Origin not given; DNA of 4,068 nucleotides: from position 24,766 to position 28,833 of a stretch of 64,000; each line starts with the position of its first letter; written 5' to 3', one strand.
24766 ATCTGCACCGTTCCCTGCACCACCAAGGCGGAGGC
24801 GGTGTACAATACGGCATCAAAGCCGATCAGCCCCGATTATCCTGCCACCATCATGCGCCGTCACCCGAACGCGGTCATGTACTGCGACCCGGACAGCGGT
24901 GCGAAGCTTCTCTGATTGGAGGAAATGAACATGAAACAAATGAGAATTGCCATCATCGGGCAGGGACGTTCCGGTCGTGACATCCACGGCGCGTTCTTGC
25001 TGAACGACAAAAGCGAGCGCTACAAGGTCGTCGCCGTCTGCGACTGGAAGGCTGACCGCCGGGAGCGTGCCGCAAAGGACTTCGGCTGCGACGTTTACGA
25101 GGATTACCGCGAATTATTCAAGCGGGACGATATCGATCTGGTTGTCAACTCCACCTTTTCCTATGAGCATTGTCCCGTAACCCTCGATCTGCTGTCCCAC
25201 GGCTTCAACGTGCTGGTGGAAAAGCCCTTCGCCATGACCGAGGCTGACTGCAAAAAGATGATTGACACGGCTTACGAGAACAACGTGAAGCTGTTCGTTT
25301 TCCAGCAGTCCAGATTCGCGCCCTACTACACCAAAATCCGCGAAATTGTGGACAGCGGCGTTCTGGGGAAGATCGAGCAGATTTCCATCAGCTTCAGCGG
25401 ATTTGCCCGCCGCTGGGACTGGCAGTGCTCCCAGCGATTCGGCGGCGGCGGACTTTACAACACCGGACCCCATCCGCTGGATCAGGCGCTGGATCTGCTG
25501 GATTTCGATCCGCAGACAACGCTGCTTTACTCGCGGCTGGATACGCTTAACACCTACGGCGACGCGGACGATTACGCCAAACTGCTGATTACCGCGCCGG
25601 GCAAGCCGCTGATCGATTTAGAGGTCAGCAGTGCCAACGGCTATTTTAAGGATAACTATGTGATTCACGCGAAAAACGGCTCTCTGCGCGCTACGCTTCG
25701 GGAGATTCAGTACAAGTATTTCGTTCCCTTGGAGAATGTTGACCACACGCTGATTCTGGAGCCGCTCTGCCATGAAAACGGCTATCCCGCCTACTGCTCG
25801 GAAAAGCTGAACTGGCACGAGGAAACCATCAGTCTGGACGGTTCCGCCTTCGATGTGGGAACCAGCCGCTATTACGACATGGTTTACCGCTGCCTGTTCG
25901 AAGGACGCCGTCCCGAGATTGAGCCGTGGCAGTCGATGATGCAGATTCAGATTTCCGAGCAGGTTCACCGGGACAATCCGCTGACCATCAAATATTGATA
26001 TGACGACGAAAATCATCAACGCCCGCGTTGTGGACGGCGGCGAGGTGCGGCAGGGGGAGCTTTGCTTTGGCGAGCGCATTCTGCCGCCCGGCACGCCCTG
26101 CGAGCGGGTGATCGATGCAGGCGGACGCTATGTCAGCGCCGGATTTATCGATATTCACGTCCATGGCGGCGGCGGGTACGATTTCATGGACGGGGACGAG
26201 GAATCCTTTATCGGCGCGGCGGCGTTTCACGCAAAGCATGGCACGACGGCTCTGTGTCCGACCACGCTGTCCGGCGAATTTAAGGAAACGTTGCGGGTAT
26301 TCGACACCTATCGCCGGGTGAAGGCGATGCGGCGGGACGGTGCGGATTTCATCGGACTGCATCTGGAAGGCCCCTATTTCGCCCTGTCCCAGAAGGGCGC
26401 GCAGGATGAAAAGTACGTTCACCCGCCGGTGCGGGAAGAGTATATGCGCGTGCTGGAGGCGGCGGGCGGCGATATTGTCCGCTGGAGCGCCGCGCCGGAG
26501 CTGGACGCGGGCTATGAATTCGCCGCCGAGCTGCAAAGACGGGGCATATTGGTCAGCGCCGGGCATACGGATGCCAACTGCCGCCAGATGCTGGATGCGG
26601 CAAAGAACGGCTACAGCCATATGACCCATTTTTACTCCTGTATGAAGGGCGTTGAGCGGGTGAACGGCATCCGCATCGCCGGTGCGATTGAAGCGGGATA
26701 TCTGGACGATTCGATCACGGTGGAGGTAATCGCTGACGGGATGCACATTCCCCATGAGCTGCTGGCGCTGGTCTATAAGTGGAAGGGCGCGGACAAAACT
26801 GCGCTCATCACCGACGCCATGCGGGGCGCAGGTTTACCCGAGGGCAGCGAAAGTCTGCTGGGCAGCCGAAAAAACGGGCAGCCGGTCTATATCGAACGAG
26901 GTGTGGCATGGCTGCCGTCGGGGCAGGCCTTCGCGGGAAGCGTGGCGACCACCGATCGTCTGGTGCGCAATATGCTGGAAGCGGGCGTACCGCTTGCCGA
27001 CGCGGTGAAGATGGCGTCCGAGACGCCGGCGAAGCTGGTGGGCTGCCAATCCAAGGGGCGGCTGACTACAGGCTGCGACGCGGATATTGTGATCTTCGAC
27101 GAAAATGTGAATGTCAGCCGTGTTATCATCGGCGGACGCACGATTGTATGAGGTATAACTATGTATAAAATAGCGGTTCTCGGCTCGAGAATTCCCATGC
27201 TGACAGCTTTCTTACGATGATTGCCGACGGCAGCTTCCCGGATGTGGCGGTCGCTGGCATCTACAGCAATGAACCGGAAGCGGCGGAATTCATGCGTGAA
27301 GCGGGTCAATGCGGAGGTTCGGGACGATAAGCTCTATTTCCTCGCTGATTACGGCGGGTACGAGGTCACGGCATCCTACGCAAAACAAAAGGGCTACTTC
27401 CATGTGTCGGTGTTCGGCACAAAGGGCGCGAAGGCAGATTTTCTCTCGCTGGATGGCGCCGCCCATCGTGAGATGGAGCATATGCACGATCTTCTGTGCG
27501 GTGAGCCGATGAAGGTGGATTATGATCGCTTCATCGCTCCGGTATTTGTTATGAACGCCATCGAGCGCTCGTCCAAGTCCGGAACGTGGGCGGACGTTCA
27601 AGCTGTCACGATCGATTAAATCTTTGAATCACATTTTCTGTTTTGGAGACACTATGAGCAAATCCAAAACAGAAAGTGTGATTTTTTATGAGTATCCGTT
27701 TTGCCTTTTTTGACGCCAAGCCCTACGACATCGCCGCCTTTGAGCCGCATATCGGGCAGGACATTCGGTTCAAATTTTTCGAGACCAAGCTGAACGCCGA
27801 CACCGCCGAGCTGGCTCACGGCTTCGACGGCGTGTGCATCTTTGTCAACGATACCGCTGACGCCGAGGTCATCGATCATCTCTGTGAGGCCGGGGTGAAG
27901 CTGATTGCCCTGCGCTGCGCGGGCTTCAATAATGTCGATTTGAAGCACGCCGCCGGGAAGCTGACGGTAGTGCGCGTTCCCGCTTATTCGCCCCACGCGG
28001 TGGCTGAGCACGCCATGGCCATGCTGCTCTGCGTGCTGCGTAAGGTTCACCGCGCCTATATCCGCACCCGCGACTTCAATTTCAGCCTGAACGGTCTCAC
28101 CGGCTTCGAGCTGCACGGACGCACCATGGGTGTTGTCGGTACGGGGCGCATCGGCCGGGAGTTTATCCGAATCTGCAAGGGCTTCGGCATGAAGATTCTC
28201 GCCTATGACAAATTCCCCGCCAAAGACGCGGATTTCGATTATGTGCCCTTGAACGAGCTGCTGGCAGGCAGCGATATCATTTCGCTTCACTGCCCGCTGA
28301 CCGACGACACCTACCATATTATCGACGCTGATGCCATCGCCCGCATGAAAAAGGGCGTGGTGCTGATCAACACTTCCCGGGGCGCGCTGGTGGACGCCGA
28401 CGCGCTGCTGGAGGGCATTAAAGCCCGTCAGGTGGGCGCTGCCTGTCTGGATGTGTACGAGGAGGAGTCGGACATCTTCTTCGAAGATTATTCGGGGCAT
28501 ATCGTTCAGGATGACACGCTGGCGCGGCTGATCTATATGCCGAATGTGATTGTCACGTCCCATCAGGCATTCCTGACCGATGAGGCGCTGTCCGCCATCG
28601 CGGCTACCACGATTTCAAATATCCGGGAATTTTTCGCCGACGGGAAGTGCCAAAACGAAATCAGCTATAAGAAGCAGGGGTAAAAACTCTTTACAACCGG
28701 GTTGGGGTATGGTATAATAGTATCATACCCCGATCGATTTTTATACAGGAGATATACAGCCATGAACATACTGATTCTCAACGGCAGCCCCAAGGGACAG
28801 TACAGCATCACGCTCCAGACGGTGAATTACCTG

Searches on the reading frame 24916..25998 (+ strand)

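Call 86: search_protein_families(library=pfam, proteins=[window:24916-25998:+], max_evalue=0.00001)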
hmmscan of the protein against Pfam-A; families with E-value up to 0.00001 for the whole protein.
window:24916-25998:+ (360 aa): 4 families
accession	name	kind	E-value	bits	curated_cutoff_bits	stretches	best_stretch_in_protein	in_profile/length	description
PF01408.29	GFO_IDH_MocA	-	1.1e-23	84.6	24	1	9-128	1-118/120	Oxidoreductase family, NAD-binding Rossmann fold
PF22725.1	GFO_IDH_MocA_C3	-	3.8e-17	62.9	27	1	138-258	1-124/124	GFO/IDH/MocA C-terminal domain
PF02894.22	GFO_IDH_MocA_C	-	1.1e-11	45.4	22.9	1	142-346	1-202/218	Oxidoreductase family, C-terminal alpha/beta domain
PF03447.22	NAD_binding_3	-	8.6e-07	30.1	24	1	27-128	12-115/116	Homoserine dehydrogenase, NAD binding domain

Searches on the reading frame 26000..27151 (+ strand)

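Call 86: search_protein_families(library=pfam, proteins=[window:26000-27151:+], max_evalue=0.00001)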
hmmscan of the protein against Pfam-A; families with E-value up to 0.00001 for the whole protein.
window:26000-27151:+ (383 aa): 2 families
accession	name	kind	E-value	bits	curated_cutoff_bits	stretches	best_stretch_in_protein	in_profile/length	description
PF01979.26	Amidohydro_1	-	6e-25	88.6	25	1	44-381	1-344/345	Amidohydrolase family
PF07969.17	Amidohydro_3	-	6.2e-14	52.8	29.7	1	307-369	386-447/472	Amidohydrolase family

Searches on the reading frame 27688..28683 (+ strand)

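Call 87: search_protein_families(library=pfam, proteins=[window:27688-28683:+], max_evalue=0.00001)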
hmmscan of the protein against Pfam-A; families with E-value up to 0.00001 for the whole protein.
window:27688-28683:+ (331 aa): 2 families
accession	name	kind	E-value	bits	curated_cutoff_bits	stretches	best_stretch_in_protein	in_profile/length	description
PF02826.25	2-Hacid_dh_C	-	2.1e-53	180.8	25.1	1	110-294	1-178/178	D-isomer specific 2-hydroxyacid dehydrogenase, NAD binding domain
PF00389.36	2-Hacid_dh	-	3.6e-30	104.8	24.6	1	7-325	3-133/134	D-isomer specific 2-hydroxyacid dehydrogenase, catalytic domain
